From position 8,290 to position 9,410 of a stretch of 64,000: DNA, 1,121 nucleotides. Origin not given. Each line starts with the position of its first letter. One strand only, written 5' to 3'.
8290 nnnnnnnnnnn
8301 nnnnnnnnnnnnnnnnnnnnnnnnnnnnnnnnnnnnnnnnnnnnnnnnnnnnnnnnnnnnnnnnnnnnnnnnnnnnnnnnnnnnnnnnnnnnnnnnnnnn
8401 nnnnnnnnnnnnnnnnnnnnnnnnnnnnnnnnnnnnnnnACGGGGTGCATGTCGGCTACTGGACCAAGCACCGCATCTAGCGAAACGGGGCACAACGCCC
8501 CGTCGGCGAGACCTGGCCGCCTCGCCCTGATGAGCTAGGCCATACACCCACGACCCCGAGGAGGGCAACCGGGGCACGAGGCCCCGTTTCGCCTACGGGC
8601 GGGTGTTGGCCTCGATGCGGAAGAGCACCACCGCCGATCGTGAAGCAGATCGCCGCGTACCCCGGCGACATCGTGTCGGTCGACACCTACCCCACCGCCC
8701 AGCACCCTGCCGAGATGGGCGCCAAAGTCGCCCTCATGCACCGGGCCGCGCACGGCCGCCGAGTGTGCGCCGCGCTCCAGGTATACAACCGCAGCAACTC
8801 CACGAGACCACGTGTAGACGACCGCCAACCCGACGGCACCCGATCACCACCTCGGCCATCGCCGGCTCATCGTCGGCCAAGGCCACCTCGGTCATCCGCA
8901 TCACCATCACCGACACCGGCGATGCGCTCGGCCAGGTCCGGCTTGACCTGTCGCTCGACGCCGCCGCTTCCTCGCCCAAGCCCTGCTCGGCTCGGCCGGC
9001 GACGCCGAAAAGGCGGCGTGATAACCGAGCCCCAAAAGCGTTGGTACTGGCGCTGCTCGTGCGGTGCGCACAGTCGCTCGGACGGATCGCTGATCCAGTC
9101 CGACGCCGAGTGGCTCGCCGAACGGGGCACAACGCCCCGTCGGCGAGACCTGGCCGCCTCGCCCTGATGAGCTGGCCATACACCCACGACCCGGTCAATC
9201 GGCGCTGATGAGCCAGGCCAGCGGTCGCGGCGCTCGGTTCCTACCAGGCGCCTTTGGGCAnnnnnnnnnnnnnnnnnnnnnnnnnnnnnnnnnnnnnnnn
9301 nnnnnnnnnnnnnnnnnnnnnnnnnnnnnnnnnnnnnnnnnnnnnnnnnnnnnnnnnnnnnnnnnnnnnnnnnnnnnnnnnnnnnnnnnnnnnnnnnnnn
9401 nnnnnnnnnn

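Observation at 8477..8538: Complete type II hammerhead ribozyme motif immediately after a stop codon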

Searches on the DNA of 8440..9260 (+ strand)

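Call 14: search_dna_similar(query=window:8440-9260:+, collection=plasmids, mode=distant, max_rows=25)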
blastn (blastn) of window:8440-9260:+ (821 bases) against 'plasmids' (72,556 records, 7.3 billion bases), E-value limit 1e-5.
No match.

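Call 15: search_dna_similar(query=window:8440-9260:+, collection=phages, mode=distant, max_rows=25)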
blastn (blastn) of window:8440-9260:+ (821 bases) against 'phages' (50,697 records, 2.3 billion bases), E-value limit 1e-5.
No match.
